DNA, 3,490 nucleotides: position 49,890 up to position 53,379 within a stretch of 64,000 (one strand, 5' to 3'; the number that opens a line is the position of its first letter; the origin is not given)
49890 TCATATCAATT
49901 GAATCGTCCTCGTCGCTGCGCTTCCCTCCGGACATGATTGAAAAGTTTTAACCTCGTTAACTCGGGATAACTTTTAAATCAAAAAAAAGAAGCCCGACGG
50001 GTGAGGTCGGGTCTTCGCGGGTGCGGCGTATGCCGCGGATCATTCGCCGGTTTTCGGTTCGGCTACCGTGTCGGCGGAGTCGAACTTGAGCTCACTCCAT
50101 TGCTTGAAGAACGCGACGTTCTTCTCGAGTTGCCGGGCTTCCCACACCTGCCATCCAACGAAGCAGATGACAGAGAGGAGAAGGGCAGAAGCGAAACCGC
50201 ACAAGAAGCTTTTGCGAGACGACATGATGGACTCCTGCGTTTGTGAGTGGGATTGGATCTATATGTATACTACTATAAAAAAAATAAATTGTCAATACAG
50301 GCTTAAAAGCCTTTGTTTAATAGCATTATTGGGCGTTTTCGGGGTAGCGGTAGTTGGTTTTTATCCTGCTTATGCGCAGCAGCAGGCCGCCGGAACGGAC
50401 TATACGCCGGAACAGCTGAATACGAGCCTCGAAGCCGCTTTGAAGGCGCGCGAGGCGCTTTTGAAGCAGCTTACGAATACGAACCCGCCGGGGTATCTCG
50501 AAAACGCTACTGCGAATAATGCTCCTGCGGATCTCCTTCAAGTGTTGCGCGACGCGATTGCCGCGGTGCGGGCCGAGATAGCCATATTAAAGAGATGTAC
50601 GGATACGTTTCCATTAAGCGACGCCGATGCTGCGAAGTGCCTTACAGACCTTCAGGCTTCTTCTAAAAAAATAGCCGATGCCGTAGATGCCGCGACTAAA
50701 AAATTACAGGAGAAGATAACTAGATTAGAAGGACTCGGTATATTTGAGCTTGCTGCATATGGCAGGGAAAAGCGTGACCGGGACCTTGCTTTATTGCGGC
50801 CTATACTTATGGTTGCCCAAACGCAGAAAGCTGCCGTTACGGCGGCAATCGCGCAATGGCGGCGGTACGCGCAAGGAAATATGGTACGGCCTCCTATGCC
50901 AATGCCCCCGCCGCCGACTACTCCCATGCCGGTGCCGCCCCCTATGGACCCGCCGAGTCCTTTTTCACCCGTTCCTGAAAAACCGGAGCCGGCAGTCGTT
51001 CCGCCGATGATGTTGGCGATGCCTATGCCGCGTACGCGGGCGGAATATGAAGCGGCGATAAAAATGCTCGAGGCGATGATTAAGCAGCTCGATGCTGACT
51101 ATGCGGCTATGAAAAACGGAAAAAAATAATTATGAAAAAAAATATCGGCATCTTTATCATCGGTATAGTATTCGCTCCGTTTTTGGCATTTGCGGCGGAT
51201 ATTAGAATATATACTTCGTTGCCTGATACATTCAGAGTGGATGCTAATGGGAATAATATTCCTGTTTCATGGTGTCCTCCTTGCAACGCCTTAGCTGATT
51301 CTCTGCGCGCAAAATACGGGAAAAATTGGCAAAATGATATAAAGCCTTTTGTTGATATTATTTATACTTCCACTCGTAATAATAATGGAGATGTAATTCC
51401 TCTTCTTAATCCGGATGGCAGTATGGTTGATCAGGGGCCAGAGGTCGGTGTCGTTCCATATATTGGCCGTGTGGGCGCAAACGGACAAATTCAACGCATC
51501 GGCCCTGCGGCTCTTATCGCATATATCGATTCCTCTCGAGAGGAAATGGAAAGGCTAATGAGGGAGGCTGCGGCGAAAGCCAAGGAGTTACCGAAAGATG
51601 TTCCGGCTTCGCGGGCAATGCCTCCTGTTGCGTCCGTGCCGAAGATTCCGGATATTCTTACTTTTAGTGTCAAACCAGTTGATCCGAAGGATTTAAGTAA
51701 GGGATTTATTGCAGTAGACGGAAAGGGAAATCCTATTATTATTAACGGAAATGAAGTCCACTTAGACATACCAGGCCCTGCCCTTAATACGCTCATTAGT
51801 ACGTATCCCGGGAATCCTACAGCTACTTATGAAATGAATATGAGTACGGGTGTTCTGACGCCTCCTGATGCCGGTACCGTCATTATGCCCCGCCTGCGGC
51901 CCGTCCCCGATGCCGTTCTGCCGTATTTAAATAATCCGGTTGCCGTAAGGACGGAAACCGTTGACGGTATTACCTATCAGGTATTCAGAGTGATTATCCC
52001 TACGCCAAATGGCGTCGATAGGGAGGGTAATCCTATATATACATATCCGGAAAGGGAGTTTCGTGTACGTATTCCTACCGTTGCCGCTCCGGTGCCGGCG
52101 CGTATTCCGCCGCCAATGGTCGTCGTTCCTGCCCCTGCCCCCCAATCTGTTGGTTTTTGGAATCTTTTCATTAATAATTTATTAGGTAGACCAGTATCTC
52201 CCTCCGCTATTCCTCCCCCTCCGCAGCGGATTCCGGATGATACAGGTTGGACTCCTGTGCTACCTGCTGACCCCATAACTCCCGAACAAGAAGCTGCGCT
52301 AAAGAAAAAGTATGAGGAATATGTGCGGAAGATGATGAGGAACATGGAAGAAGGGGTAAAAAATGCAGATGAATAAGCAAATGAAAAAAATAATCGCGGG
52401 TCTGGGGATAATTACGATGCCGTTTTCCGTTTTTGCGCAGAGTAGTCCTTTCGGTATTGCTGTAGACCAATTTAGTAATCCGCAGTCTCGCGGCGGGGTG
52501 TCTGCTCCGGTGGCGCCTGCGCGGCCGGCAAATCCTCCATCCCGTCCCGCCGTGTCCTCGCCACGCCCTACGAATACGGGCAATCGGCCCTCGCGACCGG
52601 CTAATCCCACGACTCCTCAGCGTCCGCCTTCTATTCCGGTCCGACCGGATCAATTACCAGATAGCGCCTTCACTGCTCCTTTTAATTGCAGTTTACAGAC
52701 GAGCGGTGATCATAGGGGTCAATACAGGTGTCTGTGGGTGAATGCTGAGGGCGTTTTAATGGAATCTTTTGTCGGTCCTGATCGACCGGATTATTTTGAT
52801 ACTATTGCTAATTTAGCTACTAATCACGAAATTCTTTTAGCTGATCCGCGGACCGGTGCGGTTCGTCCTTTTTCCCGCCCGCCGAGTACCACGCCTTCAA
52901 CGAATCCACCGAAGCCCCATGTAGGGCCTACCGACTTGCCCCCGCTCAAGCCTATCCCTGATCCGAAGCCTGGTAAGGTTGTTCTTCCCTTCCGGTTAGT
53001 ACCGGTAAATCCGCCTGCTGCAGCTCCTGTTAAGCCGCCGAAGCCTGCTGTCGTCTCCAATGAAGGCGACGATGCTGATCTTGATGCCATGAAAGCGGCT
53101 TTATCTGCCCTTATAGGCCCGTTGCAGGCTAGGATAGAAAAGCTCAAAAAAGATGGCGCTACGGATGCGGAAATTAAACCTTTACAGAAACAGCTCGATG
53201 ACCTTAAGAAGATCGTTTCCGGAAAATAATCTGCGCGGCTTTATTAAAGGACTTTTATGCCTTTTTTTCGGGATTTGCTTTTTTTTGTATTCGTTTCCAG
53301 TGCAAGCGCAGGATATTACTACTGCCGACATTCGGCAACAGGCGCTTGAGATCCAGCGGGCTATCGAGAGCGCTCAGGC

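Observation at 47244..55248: Co-directional run of seven secreted proteins of unknown function, including tandem Pro-rich paralogs and an HExxH protein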

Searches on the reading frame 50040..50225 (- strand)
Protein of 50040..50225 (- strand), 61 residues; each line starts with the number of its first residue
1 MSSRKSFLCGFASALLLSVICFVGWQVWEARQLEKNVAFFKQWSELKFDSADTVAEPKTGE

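Call 24: search_protein_families(library=pfam, proteins=[L002:9005-10486:+, L002:7676-8995:+], max_evalue=1)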
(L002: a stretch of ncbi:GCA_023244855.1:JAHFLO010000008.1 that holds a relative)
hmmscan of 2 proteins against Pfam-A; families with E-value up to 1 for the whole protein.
L002:9005-10486:+ (493 aa): 4 families
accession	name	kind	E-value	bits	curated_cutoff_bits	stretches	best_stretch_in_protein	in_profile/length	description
PF13098.12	Thioredoxin_2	-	2.5e-06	28.2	27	1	33-118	7-104/104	Thioredoxin-like domain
PF00085.26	Thioredoxin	-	0.00013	22.4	23.5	1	23-118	10-101/103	Thioredoxin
PF00578.27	AhpC-TSA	-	0.018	15.4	26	1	30-103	24-95/124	AhpC/TSA family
PF08534.16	Redoxin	-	0.15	12.3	26.6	1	28-105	25-101/148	Redoxin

L002:7676-8995:+ (439 aa): 2 families
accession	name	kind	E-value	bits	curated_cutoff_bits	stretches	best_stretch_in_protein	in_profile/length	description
PF21173.2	DksA-like_N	-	0.0048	17.4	27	1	56-83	10-37/65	DnaK suppressor protein-like, N-terminal domain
PF11894.14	Nup192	-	0.1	10.3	28.7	1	189-260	153-218/1667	Nuclear pore complex scaffold, nucleoporins 186/192/205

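Call 81: search_protein_families(library=phrogs, proteins=[window:50040-50225:-], max_evalue=0.01)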
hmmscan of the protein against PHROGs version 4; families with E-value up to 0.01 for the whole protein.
window:50040-50225:- (61 aa): 0 families

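Call 95: search_protein_families(library=pfam, proteins=[window:50040-50225:-], max_evalue=0.01)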
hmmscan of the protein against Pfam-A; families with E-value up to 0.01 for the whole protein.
window:50040-50225:- (61 aa): 0 families

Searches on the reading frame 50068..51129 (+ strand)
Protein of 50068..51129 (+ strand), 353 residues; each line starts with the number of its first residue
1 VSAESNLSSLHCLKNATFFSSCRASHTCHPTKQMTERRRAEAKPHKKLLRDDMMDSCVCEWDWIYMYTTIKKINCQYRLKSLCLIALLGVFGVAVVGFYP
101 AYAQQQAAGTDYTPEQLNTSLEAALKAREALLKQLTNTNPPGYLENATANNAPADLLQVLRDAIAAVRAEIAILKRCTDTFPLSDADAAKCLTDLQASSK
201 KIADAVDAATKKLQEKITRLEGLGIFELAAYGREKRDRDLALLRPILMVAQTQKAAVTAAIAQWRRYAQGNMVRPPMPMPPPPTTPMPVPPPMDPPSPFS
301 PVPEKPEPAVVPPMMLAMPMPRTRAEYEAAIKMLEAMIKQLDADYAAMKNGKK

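Call 3: search_protein_families(library=pfam, proteins=[window:50068-51129:+], max_evalue=1)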
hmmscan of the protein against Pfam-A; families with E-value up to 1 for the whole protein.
window:50068-51129:+ (353 aa): 3 families
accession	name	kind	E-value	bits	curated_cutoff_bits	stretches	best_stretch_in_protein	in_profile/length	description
PF25212.1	HVO_A0114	-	0.084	13.1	27.6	1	197-236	37-76/84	HVO_A0114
PF10741.14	T2SSM_b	-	0.21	11.9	21.7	1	141-175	4-38/111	Type II secretion system (T2SS), protein M subtype b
PF16632.10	Caskin-tail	-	0.23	12.3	35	1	115-151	5-42/63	C-terminal region of Caskin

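Call 9: search_protein_families(library=ncbifam, proteins=[window:50263-51129:+], max_evalue=1)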
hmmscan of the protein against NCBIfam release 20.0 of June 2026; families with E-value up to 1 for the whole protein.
window:50263-51129:+ (288 aa): 3 families
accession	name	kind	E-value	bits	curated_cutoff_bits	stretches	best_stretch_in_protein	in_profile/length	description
NF040576.1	T2SS_GspM_XpsM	equivalog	0.00053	19.7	60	1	19-108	9-101/180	type II secretion system protein GspM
NF002140.0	PRK00977.1-4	equivalog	0.11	12.4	71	0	257-279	7-29/81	exodeoxyribonuclease VII small subunit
NF041811.1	Avs1c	equivalog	0.2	11.9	70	1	253-275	1-23/63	AVAST type 1 anti-phage system protein Avs1c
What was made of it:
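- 50263..51129 (+): G3. Exported protein of 288 aa: Ala-rich helical region, then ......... tract, then a conserved C-terminal K/E-rich helix. Call 9: the GspM match scores only 19.7 bits against a cut-off of 60.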

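Call 24: search_protein_families(library=pfam, proteins=[L002:9005-10486:+, L002:7676-8995:+], max_evalue=1)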
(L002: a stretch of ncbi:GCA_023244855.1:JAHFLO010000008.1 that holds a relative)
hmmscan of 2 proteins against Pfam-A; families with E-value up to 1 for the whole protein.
L002:9005-10486:+ (493 aa): 4 families
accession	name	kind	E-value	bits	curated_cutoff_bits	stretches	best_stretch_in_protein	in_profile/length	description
PF13098.12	Thioredoxin_2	-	2.5e-06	28.2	27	1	33-118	7-104/104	Thioredoxin-like domain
PF00085.26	Thioredoxin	-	0.00013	22.4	23.5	1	23-118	10-101/103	Thioredoxin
PF00578.27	AhpC-TSA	-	0.018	15.4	26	1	30-103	24-95/124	AhpC/TSA family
PF08534.16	Redoxin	-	0.15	12.3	26.6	1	28-105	25-101/148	Redoxin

L002:7676-8995:+ (439 aa): 2 families
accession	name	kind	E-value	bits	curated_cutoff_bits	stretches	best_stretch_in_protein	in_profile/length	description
PF21173.2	DksA-like_N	-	0.0048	17.4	27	1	56-83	10-37/65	DnaK suppressor protein-like, N-terminal domain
PF11894.14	Nup192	-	0.1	10.3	28.7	1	189-260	153-218/1667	Nuclear pore complex scaffold, nucleoporins 186/192/205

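Call 81: search_protein_families(library=phrogs, proteins=[window:50263-51129:+], max_evalue=0.01)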
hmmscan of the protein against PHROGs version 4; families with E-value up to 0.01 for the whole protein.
window:50263-51129:+ (288 aa): 0 families

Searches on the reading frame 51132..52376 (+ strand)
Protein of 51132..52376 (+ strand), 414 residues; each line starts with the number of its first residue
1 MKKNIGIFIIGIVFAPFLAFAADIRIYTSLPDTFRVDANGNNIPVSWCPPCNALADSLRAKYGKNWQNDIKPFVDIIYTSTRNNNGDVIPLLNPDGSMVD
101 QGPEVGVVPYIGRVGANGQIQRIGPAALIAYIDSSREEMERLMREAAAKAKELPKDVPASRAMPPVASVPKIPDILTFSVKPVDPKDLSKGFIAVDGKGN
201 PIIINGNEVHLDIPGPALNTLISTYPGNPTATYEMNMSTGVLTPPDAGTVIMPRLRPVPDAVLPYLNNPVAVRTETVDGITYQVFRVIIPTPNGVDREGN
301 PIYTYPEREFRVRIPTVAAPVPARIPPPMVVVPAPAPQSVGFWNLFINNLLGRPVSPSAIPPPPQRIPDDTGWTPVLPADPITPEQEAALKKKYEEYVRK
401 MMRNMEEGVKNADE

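Call 3: search_protein_families(library=pfam, proteins=[window:51132-52376:+], max_evalue=1)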
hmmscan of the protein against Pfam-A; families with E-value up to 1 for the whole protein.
window:51132-52376:+ (414 aa): 1 family
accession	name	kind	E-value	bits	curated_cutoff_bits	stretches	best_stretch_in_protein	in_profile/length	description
PF17588.7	DUF5486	-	0.059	13.7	27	1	132-151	9-28/53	Family of unknown function (DUF5486)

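Call 9: search_protein_families(library=ncbifam, proteins=[window:51132-52376:+], max_evalue=1)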
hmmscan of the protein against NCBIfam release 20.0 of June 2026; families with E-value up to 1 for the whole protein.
window:51132-52376:+ (414 aa): 1 family
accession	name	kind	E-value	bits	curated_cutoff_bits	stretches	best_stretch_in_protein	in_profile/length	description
NF052319.1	FEKKY_dom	domain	0.037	14.1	26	1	55-72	58-75/80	FEKKY domain-containing protein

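Call 24: search_protein_families(library=pfam, proteins=[L002:9005-10486:+, L002:7676-8995:+], max_evalue=1)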
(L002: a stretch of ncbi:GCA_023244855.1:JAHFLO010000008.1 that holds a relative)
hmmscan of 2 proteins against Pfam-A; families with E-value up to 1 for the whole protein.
L002:9005-10486:+ (493 aa): 4 families
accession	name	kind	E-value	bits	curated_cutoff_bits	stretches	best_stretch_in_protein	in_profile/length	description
PF13098.12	Thioredoxin_2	-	2.5e-06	28.2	27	1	33-118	7-104/104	Thioredoxin-like domain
PF00085.26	Thioredoxin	-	0.00013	22.4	23.5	1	23-118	10-101/103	Thioredoxin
PF00578.27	AhpC-TSA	-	0.018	15.4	26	1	30-103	24-95/124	AhpC/TSA family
PF08534.16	Redoxin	-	0.15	12.3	26.6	1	28-105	25-101/148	Redoxin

L002:7676-8995:+ (439 aa): 2 families
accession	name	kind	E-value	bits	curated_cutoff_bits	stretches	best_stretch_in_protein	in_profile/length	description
PF21173.2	DksA-like_N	-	0.0048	17.4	27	1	56-83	10-37/65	DnaK suppressor protein-like, N-terminal domain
PF11894.14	Nup192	-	0.1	10.3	28.7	1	189-260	153-218/1667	Nuclear pore complex scaffold, nucleoporins 186/192/205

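Call 81: search_protein_families(library=phrogs, proteins=[window:51132-52376:+], max_evalue=0.01)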
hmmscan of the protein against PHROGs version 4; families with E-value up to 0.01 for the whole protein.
window:51132-52376:+ (414 aa): 0 families

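Call 92: search_solved_structures(query=window:51132-52376:+, max_evalue=1)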
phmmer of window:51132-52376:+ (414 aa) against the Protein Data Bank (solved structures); distinct sequences matched with E-value up to 1: 1.
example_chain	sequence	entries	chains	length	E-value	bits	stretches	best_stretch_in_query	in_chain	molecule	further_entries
2lus_A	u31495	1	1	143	0.46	12.7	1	40-90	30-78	Thioredoxion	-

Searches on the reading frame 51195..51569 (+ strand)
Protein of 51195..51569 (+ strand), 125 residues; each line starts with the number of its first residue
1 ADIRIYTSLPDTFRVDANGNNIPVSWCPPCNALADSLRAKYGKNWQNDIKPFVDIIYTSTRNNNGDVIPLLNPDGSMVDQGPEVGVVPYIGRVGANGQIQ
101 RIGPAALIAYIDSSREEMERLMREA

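Call 47: search_solved_structures(query=A4, max_evalue=1, show_alignments=2)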
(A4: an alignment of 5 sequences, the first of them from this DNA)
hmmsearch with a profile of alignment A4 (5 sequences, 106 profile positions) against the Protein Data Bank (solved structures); distinct sequences matched with E-value up to 1: 259 (the best 60 are shown).
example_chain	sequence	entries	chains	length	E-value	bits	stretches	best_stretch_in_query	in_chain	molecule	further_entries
6x0b_A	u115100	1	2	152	8.4e-09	39.3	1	17-99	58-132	Thioredoxin H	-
2vim_A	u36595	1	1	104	1.3e-06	32.3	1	18-90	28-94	THIOREDOXIN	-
6zmu_A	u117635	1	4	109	2.1e-06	31.6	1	18-94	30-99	Thioredoxin-1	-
2hsy_A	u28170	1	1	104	2.8e-06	31.2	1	18-88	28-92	Thioredoxin II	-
5vo7_A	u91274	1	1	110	3e-06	31.1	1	18-101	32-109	Thioredoxin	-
2fa4_A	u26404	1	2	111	3.3e-06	31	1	18-88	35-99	Thioredoxin II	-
4pob_A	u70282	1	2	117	4.7e-06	30.5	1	11-96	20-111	Thioredoxin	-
6zom_A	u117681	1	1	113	6.1e-06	30.1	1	19-98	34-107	Thioredoxin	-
4wxt_A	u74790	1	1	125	6.4e-06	30.1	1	18-101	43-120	Thioredoxin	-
2l4q_A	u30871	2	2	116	7.1e-06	29.9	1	18-100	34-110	Thioredoxin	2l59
2i1u_A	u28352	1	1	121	7.9e-06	29.8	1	18-100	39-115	Thioredoxin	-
22fj_A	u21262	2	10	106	1.2e-05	29.2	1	18-88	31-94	Thioredoxin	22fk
4xhm_A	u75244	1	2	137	1.2e-05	29.2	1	18-99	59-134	Thioredoxin (Trx-3)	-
4i8b_A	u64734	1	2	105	1.8e-05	28.6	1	18-88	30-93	Thioredoxin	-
2xbi_A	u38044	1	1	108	3.5e-05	27.7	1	18-91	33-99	THIOREDOXIN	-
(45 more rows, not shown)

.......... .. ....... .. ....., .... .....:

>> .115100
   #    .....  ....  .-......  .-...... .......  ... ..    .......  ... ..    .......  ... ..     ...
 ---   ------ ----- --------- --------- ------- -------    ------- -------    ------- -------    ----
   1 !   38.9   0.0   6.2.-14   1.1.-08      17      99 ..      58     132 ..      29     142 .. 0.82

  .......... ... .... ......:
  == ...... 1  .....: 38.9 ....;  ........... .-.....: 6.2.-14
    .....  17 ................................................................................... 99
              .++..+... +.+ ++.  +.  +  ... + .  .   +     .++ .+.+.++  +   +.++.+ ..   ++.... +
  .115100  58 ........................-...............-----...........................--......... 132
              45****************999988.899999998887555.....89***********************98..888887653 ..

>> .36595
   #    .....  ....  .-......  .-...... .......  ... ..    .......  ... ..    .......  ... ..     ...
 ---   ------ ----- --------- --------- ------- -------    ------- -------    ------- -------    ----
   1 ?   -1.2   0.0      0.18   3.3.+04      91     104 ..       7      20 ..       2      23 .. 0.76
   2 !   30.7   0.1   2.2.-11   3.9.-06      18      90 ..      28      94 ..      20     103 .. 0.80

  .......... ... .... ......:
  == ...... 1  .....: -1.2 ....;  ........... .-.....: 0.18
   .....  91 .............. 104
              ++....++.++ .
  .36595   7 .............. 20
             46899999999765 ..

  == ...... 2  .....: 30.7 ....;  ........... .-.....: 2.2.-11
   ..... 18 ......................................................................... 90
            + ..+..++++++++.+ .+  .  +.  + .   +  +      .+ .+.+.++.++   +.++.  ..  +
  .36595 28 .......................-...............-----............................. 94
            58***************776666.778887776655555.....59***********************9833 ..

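Call 50: search_solved_structures(query=A5, max_evalue=10, show_alignments=2)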
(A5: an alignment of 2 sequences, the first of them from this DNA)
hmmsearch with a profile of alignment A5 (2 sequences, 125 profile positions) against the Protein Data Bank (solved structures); distinct sequences matched with E-value up to 10: 8.
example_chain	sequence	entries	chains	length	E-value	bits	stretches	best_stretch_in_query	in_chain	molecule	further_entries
7tbj_P1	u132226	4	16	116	0.1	16.2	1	69-114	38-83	NUP54 Ferrodoxin-like domain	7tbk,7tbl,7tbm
5c2u_A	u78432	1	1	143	0.14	15.7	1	69-114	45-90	Nup54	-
5c3l_A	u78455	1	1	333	0.39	14.3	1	69-114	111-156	Nup54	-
1t00_A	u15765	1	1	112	0.61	13.7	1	12-45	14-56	Thioredoxin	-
2vm1_A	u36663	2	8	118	0.64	13.6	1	23-79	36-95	THIOREDOXIN H ISOFORM 1.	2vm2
1ti3_A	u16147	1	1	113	0.68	13.5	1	23-81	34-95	thioredoxin H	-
7wkk_G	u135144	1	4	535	0.73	13.4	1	69-114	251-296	Nup54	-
7s6n_A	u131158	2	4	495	1.6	12.3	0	9-38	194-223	N-acetylglucosamine-1-phosphotransferase (GNPT) alpha (GNPTAB) catalytic domain,N-acetylgl | N-acetylglucosamine-1-phosphotransferase subunit alpha,N-acetylgluc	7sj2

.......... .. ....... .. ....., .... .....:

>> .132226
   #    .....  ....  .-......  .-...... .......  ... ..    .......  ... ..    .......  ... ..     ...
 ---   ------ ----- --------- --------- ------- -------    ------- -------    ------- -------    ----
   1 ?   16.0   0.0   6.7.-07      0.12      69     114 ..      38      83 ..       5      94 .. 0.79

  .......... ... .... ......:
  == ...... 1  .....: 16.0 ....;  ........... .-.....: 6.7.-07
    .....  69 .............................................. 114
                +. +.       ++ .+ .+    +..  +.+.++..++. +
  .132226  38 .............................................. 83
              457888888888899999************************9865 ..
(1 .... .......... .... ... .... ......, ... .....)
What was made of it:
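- On Thioredoxin superfamily (G4 N-terminal domain): A profile of G4 plus its orthologue hits thioredoxins in PDB only at E ~0.6 (call 50).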

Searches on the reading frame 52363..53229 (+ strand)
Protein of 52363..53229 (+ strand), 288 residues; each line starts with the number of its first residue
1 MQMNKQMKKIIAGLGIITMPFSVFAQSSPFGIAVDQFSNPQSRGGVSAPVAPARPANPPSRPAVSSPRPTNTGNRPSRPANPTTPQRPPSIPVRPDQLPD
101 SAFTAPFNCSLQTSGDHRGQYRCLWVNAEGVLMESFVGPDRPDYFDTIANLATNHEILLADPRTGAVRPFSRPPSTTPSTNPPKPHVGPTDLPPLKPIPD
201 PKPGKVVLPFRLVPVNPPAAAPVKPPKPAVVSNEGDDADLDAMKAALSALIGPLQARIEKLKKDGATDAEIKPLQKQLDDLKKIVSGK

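Call 3: search_protein_families(library=pfam, proteins=[window:52363-53229:+], max_evalue=1)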
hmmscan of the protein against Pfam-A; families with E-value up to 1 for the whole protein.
window:52363-53229:+ (288 aa): 0 families

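Call 9: search_protein_families(library=ncbifam, proteins=[window:52363-53229:+], max_evalue=1)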
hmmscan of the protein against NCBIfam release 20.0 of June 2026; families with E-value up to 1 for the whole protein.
window:52363-53229:+ (288 aa): 1 family
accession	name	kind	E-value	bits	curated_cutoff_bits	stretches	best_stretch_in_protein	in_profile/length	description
TIGR04081.4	TIGR04081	equivalog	0.069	12.9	30.5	1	3-16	1-15/27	SbtA family thio(seleno)oxazole RiPP natural product precursor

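Call 24: search_protein_families(library=pfam, proteins=[L002:9005-10486:+, L002:7676-8995:+], max_evalue=1)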
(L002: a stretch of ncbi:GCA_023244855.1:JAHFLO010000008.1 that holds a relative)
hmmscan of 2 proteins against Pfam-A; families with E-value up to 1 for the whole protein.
L002:9005-10486:+ (493 aa): 4 families
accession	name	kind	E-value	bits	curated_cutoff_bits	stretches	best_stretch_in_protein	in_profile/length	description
PF13098.12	Thioredoxin_2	-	2.5e-06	28.2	27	1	33-118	7-104/104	Thioredoxin-like domain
PF00085.26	Thioredoxin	-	0.00013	22.4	23.5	1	23-118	10-101/103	Thioredoxin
PF00578.27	AhpC-TSA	-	0.018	15.4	26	1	30-103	24-95/124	AhpC/TSA family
PF08534.16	Redoxin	-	0.15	12.3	26.6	1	28-105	25-101/148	Redoxin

L002:7676-8995:+ (439 aa): 2 families
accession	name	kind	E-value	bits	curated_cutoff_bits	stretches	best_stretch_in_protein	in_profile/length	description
PF21173.2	DksA-like_N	-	0.0048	17.4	27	1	56-83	10-37/65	DnaK suppressor protein-like, N-terminal domain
PF11894.14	Nup192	-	0.1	10.3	28.7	1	189-260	153-218/1667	Nuclear pore complex scaffold, nucleoporins 186/192/205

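Call 81: search_protein_families(library=phrogs, proteins=[window:52363-53229:+], max_evalue=0.01)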
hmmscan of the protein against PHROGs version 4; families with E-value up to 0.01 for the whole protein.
window:52363-53229:+ (288 aa): 0 families

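Call 93: search_solved_structures(query=window:52363-53229:+, max_evalue=1)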
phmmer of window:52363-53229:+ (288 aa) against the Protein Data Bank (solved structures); distinct sequences matched with E-value up to 1: 2.
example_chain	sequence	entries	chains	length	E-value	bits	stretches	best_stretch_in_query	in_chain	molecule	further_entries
7tal_A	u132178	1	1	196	0.07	15.7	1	231-284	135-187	D4_deltaDARP LOV2-DARPin fusion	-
7nkg_C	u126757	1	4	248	0.8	12.2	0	161-206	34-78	Methyl-coenzyme M reductase gamma subunit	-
